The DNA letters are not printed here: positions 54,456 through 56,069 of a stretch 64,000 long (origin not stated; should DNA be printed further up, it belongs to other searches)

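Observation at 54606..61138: Fom1-like cytidylyltransferase-PEP mutase fusion + Ppd + Fe-ADH beside two alkaline-phosphatase-superfamily genes: predicted phosphonate (2-hydroxyethylphosphonate) decoration of an archaeal surface glycan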

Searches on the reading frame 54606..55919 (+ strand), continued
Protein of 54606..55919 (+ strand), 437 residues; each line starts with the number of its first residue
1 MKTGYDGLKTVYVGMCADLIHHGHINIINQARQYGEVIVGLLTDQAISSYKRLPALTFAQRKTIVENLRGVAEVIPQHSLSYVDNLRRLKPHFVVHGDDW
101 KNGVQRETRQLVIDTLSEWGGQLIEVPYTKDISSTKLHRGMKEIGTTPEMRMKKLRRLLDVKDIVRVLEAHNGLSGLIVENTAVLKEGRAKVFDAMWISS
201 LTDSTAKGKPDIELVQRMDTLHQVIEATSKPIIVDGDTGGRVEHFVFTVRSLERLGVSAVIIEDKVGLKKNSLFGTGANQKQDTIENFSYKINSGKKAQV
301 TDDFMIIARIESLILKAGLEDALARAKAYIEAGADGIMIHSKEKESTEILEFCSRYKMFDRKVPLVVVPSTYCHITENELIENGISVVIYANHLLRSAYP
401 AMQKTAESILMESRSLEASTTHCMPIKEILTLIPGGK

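Call 10: find_homologous_proteins(query=window:54606-55919:+, max_evalue=1e-20)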
Query window:54606-55919:+ (437 aa): 8000 proteins with E <= 1e-20 among 8000 candidates; the best 120 are listed.
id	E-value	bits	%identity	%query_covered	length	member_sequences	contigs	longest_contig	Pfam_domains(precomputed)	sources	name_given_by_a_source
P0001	2.5e-286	967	100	100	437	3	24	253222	PF13714.13,PF01467.33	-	-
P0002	3.7e-265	897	92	100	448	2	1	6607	PF13714.13,PF01467.33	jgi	jgi:phosphoenolpyruvate phosphomutase / 2-hydroxyethylphosphonate cytidylyltransferase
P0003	9.1e-221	751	78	98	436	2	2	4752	PF13714.13,PF01467.33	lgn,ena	-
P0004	8.2e-220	748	78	98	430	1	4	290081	PF13714.13,PF01467.33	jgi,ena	jgi:phosphoenolpyruvate phosphomutase / 2-hydroxyethylphosphonate cytidylyltransferase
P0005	6.6e-218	742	76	98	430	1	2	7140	PF13714.13,PF01467.33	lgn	-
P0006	4.8e-216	735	75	98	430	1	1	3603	PF13714.13,PF01467.33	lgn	-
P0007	3.7e-215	732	75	98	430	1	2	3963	PF13714.13,PF01467.33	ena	-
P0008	1.9e-213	727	75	98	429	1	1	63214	PF13714.13,PF01467.33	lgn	-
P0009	4.1e-213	726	75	98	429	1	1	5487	PF13714.13,PF01467.33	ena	-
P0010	8.1e-213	725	75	97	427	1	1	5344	PF13714.13,PF01467.33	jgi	-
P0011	1.7e-212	724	76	98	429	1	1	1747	PF13714.13,PF01467.33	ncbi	-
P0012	1.8e-212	724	75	98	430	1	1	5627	PF13714.13,PF01467.33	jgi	jgi:phosphoenolpyruvate phosphomutase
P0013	4.0e-212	723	75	98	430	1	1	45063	PF13714.13,PF01467.33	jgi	jgi:phosphoenolpyruvate phosphomutase / 2-hydroxyethylphosphonate cytidylyltransferase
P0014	2.5e-211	720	75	97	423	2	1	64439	PF13714.13,PF01467.33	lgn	-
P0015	5.9e-211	719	74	98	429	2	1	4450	PF13714.13,PF01467.33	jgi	-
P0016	1.5e-210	717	73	98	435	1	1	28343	PF13714.13,PF01467.33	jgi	jgi:phosphoenolpyruvate phosphomutase / 2-hydroxyethylphosphonate cytidylyltransferase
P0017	6.8e-209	712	72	98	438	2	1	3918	PF13714.13,PF01467.33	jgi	-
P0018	1.2e-208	711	74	98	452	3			PF13714.13,PF01467.33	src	-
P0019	1.7e-208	711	74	97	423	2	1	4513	PF13714.13,PF01467.33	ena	-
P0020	1.9e-208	710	72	98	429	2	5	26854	PF13714.13,PF01467.33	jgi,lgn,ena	-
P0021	2.9e-208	710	75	98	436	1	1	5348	PF13714.13,PF01467.33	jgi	jgi:phosphoenolpyruvate mutase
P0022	3.4e-208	710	73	98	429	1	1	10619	PF13714.13,PF01467.33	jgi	-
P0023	2.8e-207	707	72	98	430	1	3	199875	PF13714.13,PF01467.33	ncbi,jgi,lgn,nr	ncbi:phosphoenolpyruvate mutase [Candidatus Woesearchaeota archaeon]|nr:phosphoenolpyruvate mutase [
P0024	8.5e-206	702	71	98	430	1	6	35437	PF13714.13,PF01467.33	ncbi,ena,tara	tara:strand:- start:1239 stop:2531 length:1293 start_codon:yes stop_codon:yes gene_type:complete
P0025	4.5e-205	699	72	98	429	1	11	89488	PF13714.13,PF01467.33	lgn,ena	-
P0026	5.4e-205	699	72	98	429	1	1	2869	PF13714.13,PF01467.33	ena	-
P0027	5.4e-205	699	72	98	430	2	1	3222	PF13714.13,PF01467.33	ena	-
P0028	8.7e-205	698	72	98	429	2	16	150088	PF13714.13,PF01467.33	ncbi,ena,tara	tara:strand:- start:47954 stop:49243 length:1290 start_codon:yes stop_codon:yes gene_type:complete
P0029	6.2e-204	696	70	98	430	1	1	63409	PF13714.13,PF01467.33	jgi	-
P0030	7.3e-204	695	73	98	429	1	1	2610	PF13714.13,PF01467.33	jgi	-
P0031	3.3e-203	693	70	98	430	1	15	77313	PF13714.13,PF01467.33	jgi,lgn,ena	jgi:phosphoenolpyruvate phosphomutase / 2-hydroxyethylphosphonate cytidylyltransferase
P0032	6.3e-203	692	72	97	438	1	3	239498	PF13714.13,PF01467.33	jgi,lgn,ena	jgi:phosphoenolpyruvate phosphomutase / 2-hydroxyethylphosphonate cytidylyltransferase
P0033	8.2e-203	692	70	98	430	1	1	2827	PF13714.13,PF01467.33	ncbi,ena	-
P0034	9.3e-203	692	72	98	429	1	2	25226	PF13714.13,PF01467.33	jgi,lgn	-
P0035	2.5e-202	690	71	98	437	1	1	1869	PF13714.13,PF01467.33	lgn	-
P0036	2.0e-201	687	72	97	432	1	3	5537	PF13714.13,PF01467.33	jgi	jgi:phosphoenolpyruvate phosphomutase / 2-hydroxyethylphosphonate cytidylyltransferase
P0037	5.5e-201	686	72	98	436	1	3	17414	PF13714.13,PF01467.33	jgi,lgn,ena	-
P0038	5.5e-201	686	70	99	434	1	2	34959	PF13714.13,PF01467.33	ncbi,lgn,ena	-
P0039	1.3e-200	685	70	98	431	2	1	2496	PF13714.13,PF01467.33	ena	-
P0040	1.8e-200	684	71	98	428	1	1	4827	PF13714.13,PF01467.33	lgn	-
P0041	1.6e-199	681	72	98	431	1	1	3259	PF13714.13,PF01467.33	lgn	-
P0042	2.0e-199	681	71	98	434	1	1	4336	PF13714.13,PF01467.33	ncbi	-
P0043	2.2e-198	677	69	98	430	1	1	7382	PF13714.13,PF01467.33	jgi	jgi:phosphoenolpyruvate phosphomutase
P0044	2.6e-198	677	71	98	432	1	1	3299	PF13714.13,PF01467.33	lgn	-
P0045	9.2e-198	675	70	98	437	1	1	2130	PF13714.13,PF01467.33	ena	-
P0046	9.5e-198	675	70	98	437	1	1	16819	PF13714.13,PF01467.33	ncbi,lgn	-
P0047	1.5e-197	674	71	98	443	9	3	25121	PF13714.13,PF01467.33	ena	-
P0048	1.6e-197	674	71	97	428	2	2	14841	PF13714.13,PF01467.33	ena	-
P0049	2.2e-197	674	71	98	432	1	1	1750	PF13714.13,PF01467.33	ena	-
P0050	2.6e-197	674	71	97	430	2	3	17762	PF13714.13,PF01467.33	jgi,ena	-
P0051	2.8e-197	674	69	98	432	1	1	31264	PF13714.13,PF01467.33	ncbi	-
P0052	3.1e-197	673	70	98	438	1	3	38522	PF13714.13,PF01467.33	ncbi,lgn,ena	ncbi:MAG: phosphoenolpyruvate mutase [Nanoarchaeota archaeon]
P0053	3.9e-197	673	70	98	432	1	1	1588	PF13714.13,PF01467.33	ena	-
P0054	1.3e-196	671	69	98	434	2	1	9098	PF13714.13,PF01467.33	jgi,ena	-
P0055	1.7e-196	671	69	98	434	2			PF13714.13,PF01467.33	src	-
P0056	3.1e-196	670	86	81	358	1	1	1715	PF13714.13,PF01467.33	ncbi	-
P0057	3.4e-196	670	68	98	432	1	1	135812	PF13714.13,PF01467.33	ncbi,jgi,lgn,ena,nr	ncbi:MAG: phosphoenolpyruvate mutase [Nanoarchaeota archaeon]|nr:phosphoenolpyruvate mutase [Nanoarc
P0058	4.8e-196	670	71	98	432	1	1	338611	PF13714.13,PF01467.33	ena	-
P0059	1.4e-195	668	69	98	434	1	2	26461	PF13714.13,PF01467.33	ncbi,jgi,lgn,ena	-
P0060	1.5e-195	668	71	98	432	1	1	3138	PF13714.13,PF01467.33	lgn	-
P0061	1.7e-195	668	70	99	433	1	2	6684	PF13714.13,PF01467.33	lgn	-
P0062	1.8e-195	668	71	98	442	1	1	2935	PF13714.13,PF01467.33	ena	-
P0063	2.5e-195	667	70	100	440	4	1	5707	PF13714.13,PF01467.33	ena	-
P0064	3.9e-195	667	69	98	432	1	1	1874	PF13714.13,PF01467.33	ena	-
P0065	4.5e-195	666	70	98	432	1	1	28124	PF13714.13,PF01467.33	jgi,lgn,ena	-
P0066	6.5e-195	666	70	98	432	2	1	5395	PF13714.13,PF01467.33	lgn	-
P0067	8.5e-195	665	68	99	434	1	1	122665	PF13714.13,PF01467.33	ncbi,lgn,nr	ncbi:MAG: phosphoenolpyruvate mutase [Nanoarchaeota archaeon]|nr:phosphoenolpyruvate mutase [Nanoarc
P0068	9.7e-195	665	69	98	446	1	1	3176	PF13714.13,PF01467.33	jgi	-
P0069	1.3e-194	665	71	98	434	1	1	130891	PF13714.13,PF01467.33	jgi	jgi:phosphoenolpyruvate phosphomutase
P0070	2.6e-194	664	70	98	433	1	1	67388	PF13714.13,PF01467.33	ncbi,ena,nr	ncbi:MAG: phosphoenolpyruvate mutase [Ignavibacteriae bacterium]|nr:phosphoenolpyruvate mutase [Igna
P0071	2.7e-194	664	70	98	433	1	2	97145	PF13714.13,PF01467.33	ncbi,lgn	ncbi:MAG: phosphoenolpyruvate mutase [Ignavibacteria bacterium]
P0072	3.1e-194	664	68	98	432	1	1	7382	PF13714.13,PF01467.33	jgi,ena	-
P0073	3.6e-194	663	70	98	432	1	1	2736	PF13714.13,PF01467.33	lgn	-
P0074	4.3e-194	663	70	98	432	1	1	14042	PF13714.13,PF01467.33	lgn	-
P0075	4.3e-194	663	69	98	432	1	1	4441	PF13714.13,PF01467.33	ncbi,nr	ncbi:MAG: phosphoenolpyruvate mutase [Spirochaetes bacterium]|nr:phosphoenolpyruvate mutase [Spiroch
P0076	4.6e-194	663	-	-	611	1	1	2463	PF13714.13,PF01467.33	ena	-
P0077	5.1e-194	663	70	98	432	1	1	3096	PF13714.13,PF01467.33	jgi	jgi:phosphoenolpyruvate phosphomutase / 2-hydroxyethylphosphonate cytidylyltransferase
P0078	6.3e-194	663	69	97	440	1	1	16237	PF13714.13,PF01467.33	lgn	-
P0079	6.5e-194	663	70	98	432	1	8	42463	PF13714.13,PF01467.33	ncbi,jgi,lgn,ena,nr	ncbi:TPA: phosphoenolpyruvate mutase [Candidatus Woesearchaeota archaeon]|nr:phosphoenolpyruvate mut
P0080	7.1e-194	662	69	98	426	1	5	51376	PF13714.13,PF01467.33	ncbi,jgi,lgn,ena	-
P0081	7.9e-194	662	69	98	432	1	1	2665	PF13714.13,PF01467.33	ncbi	-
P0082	8.6e-194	662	69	98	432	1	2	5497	PF13714.13,PF01467.33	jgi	jgi:phosphoenolpyruvate phosphomutase / 2-hydroxyethylphosphonate cytidylyltransferase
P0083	9.0e-194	662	70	98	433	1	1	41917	PF13714.13,PF01467.33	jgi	jgi:phosphoenolpyruvate phosphomutase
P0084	1.2e-193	662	70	98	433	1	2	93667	PF13714.13,PF01467.33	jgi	jgi:phosphoenolpyruvate phosphomutase / 2-hydroxyethylphosphonate cytidylyltransferase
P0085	1.3e-193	662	69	98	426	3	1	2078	PF13714.13,PF01467.33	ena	-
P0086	1.3e-193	662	69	98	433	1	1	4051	PF13714.13,PF01467.33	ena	-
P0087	1.5e-193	661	70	98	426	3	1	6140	PF13714.13,PF01467.33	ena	-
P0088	1.8e-193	661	69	98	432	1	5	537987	PF13714.13,PF01467.33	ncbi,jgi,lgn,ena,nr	ncbi:MAG: phosphoenolpyruvate mutase [Ignavibacteria bacterium]|nr:phosphoenolpyruvate mutase [Ignav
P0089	2.0e-193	661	67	98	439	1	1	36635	PF13714.13,PF01467.33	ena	-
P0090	2.0e-193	661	70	98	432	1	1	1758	PF13714.13,PF01467.33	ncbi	-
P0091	2.8e-193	660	68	98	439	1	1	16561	PF13714.13,PF01467.33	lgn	-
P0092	2.9e-193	660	67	98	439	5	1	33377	PF13714.13,PF01467.33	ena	-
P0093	3.6e-193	660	67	98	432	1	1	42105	PF13714.13,PF01467.33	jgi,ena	-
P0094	3.7e-193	660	71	98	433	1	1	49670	PF13714.13,PF01467.33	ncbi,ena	-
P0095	3.9e-193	660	68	98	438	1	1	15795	PF13714.13,PF01467.33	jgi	jgi:phosphoenolpyruvate phosphomutase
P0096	4.2e-193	660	70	98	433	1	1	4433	PF13714.13,PF01467.33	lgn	-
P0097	4.9e-193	660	70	98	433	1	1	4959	PF13714.13,PF01467.33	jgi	-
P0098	4.9e-193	660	70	98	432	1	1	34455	PF13714.13,PF01467.33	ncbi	-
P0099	5.3e-193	660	69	98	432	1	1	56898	PF13714.13,PF01467.33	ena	-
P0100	6.2e-193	659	70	98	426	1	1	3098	PF13714.13,PF01467.33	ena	-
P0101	6.8e-193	659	70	98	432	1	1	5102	PF13714.13,PF01467.33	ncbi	-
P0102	7.4e-193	659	68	98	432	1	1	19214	PF13714.13,PF01467.33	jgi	-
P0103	7.7e-193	659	67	98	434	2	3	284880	PF13714.13,PF01467.33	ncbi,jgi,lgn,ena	-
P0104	8.7e-193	659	69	98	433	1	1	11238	PF13714.13,PF01467.33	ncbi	-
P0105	9.2e-193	659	68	98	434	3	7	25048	PF13714.13,PF01467.33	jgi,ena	-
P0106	1.2e-192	658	70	98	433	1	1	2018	PF13714.13,PF01467.33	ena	-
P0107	1.3e-192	658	69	98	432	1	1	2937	PF13714.13,PF01467.33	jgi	-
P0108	1.4e-192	658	70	98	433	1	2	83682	PF13714.13,PF01467.33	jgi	jgi:phosphoenolpyruvate phosphomutase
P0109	1.4e-192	658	68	98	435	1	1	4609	PF13714.13,PF01467.33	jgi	-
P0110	1.5e-192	658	70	98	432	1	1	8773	PF13714.13,PF01467.33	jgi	-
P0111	1.5e-192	658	68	98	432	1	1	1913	PF13714.13,PF01467.33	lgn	-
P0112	1.6e-192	658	69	98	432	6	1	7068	PF13714.13,PF01467.33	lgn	-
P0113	1.7e-192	658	69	98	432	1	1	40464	PF13714.13,PF01467.33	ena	-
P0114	1.8e-192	658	70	98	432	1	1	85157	PF13714.13,PF01467.33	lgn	-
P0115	1.8e-192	658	70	98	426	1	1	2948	PF13714.13,PF01467.33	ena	-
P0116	2.0e-192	658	70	98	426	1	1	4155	PF13714.13,PF01467.33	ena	-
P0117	2.4e-192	657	70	98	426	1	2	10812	PF13714.13,PF01467.33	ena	-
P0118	2.6e-192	657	70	98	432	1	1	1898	PF13714.13,PF01467.33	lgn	-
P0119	3.5e-192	657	69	98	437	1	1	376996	PF13714.13,PF01467.33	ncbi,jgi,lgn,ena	ncbi:MAG: phosphoenolpyruvate mutase [Patescibacteria group bacterium]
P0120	3.7e-192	657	70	98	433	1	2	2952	PF13714.13,PF01467.33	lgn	-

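Call 15: find_related_loci(query=A1, collection=genome_contigs, flank=10000)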
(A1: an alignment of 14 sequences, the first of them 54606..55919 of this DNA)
Query A1 (437 aa) in genome_contigs; peptide patterns used: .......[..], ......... (x = any residue, [..] = any of these).
600 stretches matched a pattern (row limit reached: there are more); 593 encode a relative of the query (tblastn E <= 1e-3); the best 80 are kept; 80 distinct loci.
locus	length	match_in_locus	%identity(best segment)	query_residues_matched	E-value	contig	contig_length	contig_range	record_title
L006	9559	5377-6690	70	2-437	0e+0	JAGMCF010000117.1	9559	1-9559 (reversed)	MAG: Candidatus Cloacimonadota bacterium isolate RS_16_45 ZL425.bin.45.fa_117, whole genome shotgun sequence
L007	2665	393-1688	69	8-437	0e+0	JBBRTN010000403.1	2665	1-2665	MAG: Ignavibacteria bacterium isolate La2_metabat2.229 La2_metabat2.229_K_3353495L2665_cov_9.0000, whole genome shotgun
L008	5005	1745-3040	69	8-437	0e+0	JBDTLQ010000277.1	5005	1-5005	MAG: Ignavibacteria bacterium isolate cluster3_bin.105 NODE_95725_length_5005_cov_4.672929, whole genome shotgun sequenc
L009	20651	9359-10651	67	9-437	0e+0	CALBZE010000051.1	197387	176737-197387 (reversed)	MAG TPA_asm: uncultured bacterium isolate SRR5251193_bin.70_CONCOCT_v1.1_MAG genome assembly, contig: ERZ795068.61, whol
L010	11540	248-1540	69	9-437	0e+0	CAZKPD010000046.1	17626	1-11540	MAG TPA_asm: uncultured Rikenellaceae bacterium isolate binchicken_co39_483 genome assembly, contig: NODE_7846_length_17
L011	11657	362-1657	69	8-437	0e+0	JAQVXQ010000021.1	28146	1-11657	MAG: Salinivirgaceae bacterium isolate STF2_13 NODE_3751_length_28146_cov_5.289839_Sandtown_F2, whole genome shotgun seq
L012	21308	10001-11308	68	1-434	0e+0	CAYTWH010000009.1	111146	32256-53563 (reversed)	MAG TPA_asm: uncultured Bacteroidales bacterium isolate binchicken_co243_280 genome assembly, contig: NODE_64_length_111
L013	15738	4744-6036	69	8-436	0e+0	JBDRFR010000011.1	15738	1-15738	MAG: Nanoarchaeota archaeon isolate MEGAHIT-group-1.382 k141_7129118, whole genome shotgun sequence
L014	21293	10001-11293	69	9-437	0e+0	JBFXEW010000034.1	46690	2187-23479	MAG: Salinivirgaceae bacterium isolate CA_2019_TPIn_125 NODE_2425_length_46690_cov_13.486867_TPIn, whole genome shotgun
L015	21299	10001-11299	67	8-437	0e+0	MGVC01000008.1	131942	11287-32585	MAG: Elusimicrobia bacterium RIFOXYA2_FULL_39_19 rifoxya2_full_scaffold_125, whole genome shotgun sequence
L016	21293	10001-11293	66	9-437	0e+0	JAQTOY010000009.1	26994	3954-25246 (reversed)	MAG: Candidatus Nanoarchaeia archaeon isolate STB_103 NODE_3817_length_26994_cov_3.216995_Sandtown_B, whole genome shotg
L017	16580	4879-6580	68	11-437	0e+0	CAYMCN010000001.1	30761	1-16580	MAG TPA_asm: Candidatus Woesearchaeota archaeon isolate binchicken_co201_7 genome assembly, contig: NODE_1327_length_307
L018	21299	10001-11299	65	8-437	0e+0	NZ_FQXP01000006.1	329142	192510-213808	Clostridium collagenovorans DSM 3089, whole genome shotgun sequence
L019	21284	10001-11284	67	9-434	0e+0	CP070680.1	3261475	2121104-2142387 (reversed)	MAG: candidate division WOR-3 bacterium isolate bin69 chromosome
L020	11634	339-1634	68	8-437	0e+0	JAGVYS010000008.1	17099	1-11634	Candidatus Woesearchaeota archaeon isolate RIFCSPHIGHO2_02_FULL_41_15 rifcsphigho2_02_scaffold_6102, whole genome shotgu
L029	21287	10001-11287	65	7-433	0e+0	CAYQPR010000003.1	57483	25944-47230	MAG TPA_asm: Candidatus Woesearchaeota archaeon isolate SRP178908_co2_276 genome assembly, contig: NODE_102_length_57483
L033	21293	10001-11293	65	9-437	0e+0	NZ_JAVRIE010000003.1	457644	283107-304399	Brumicola blandensis strain W409 3, whole genome shotgun sequence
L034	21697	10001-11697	65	8-434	0e+0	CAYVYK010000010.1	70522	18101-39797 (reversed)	MAG TPA_asm: uncultured Methanosarcinales archaeon isolate binchicken_co115_67 genome assembly, contig: NODE_729_length_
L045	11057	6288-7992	64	9-433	0e+0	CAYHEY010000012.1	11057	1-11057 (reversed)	MAG TPA_asm: Candidatus Woesearchaeota archaeon isolate ERP119705_co12_128 genome assembly, contig: NODE_7195_length_110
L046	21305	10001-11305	63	6-437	0e+0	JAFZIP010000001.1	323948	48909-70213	MAG: Bacteroidales bacterium isolate RGIG7800 Water_buffalos_Reticulum-1__c55, whole genome shotgun sequence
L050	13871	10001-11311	63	2-436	0e+0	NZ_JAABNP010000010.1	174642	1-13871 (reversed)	Clostridium sp. C2-6-12 NODE_10_length_174642_cov_269.726681, whole genome shotgun sequence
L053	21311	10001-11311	63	3-436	0e+0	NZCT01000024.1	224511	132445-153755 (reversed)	MAG: archaeon isolate ARS1176 MHASMcontig_671766, whole genome shotgun sequence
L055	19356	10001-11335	62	9-437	0e+0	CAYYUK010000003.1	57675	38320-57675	MAG TPA_asm: Candidatus Woesearchaeota archaeon isolate binchicken_co28_228 genome assembly, contig: NODE_386_length_576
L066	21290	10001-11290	66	9-437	0e+0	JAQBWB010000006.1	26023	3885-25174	MAG: Nanoarchaeota archaeon isolate casp150-mb.213 NODE_5007_length_26023_cov_0.087525, whole genome shotgun sequence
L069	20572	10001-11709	63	7-434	0e+0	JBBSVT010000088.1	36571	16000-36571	MAG: Nanoarchaeota archaeon isolate H14-bin056_1 H14_bin056_1_000000000088, whole genome shotgun sequence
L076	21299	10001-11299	64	8-437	0e+0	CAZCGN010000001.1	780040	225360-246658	MAG TPA_asm: uncultured Methanosarcinales archaeon isolate SRP167671_co2_185 genome assembly, contig: NODE_2_length_7800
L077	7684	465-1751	64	8-434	0e+0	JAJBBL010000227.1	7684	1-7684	MAG: Candidatus Cloacimonadota bacterium isolate LW2 Bin 38_2 scaffold21303, whole genome shotgun sequence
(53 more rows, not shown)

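Call 19: search_protein_families(library=pfam, proteins=[L069:13997-14707:+, L077:3994-5265:+, L034:8306-8980:-, L046:13544-14377:+, L010:5104-8145:+, L033:13643-14575:+, L045:8010-9509:+, L050:12566-13687:+, L016:6796-7230:+, L055:15162-16664:-], max_evalue=0.001)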
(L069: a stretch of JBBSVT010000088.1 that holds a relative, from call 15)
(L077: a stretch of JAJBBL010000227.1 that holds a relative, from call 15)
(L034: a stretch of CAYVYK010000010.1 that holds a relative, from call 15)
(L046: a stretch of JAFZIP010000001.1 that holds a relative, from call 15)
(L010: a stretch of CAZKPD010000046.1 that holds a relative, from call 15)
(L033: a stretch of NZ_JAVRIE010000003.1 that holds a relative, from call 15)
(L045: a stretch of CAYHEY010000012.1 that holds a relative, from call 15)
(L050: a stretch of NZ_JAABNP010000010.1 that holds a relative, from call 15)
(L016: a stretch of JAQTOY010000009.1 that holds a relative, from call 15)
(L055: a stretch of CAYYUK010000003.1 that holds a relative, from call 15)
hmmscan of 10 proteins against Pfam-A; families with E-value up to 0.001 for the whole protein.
L069:13997-14707:+ (236 aa): 3 families
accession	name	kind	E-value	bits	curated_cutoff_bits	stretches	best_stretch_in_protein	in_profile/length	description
PF00483.29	NTP_transferase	-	2.6e-10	40.7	21.2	1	3-114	2-117/245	Nucleotidyl transferase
PF12804.13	NTP_transf_3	-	2.7e-09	37.8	27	1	3-123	1-116/160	MobA-like NTP transferase domain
PF01128.25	IspD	-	0.00032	21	27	1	2-56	2-54/221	2-C-methyl-D-erythritol 4-phosphate cytidylyltransferase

L077:3994-5265:+ (423 aa): 1 family
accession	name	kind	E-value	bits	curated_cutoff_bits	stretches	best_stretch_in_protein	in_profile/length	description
PF04464.20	Glyphos_transf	-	8.6e-10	38.5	22.1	1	198-336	147-291/367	CDP-Glycerol:Poly(glycerophosphate) glycerophosphotransferase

L034:8306-8980:- (224 aa): 1 family
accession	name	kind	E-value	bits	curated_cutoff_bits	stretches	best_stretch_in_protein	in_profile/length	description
PF01066.26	CDP-OH_P_transf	-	2.9e-15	57.4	22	1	38-193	3-144/152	CDP-alcohol phosphatidyltransferase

L046:13544-14377:+ (277 aa): 1 family
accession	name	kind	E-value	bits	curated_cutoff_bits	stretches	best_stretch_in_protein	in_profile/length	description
PF04991.19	LicD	-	3.5e-43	148.7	22.6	1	30-254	1-227/227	LicD family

L010:5104-8145:+ (1013 aa): 2 families
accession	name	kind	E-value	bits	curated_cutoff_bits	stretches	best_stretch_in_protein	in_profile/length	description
PF02096.25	60KD_IMP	-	1.7e-26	93.6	35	1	29-213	2-162/163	60Kd inner membrane protein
PF00884.28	Sulfatase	-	2.5e-07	30.8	25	1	634-894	1-245/301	Sulfatase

L033:13643-14575:+ (310 aa): 1 family
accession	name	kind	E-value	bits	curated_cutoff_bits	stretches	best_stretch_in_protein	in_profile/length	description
PF04991.19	LicD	-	1.9e-10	41.7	22.6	1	131-160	5-34/227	LicD family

L045:8010-9509:+ (499 aa): 2 families
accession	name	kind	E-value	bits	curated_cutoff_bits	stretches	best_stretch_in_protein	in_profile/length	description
PF04055.27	Radical_SAM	-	6e-26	92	29.5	1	232-395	5-166/166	Radical SAM superfamily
PF02310.24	B12-binding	-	7.1e-19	68.3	32.1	1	25-162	14-119/121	B12 binding domain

L050:12566-13687:+ (373 aa): 2 families
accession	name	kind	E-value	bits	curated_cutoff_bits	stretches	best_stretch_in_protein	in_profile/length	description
PF00266.25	Aminotran_5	-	3e-22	79.5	21.5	1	28-298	27-301/371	Aminotransferase class-V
PF01053.26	Cys_Met_Meta_PP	-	0.00088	18.4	27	0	52-177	56-176/381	Cys/Met metabolism PLP-dependent enzyme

L016:6796-7230:+ (144 aa): 1 family
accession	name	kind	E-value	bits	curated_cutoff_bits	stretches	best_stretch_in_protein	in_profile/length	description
PF01467.32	CTP_transf_like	-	3e-15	57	21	1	11-127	7-132/133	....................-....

L055:15162-16664:- (500 aa): 3 families
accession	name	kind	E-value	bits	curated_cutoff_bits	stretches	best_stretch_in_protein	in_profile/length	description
PF01943.22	Polysacc_synt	-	3.4e-34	119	28.2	1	15-296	1-273/274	Polysaccharide biosynthesis protein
PF13440.11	Polysacc_synt_3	-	1.2e-24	87.5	23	1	39-344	1-290/293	Polysaccharide biosynthesis protein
PF01554.23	MatE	-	9.9e-06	25.8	24.9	1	237-395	1-161/161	MatE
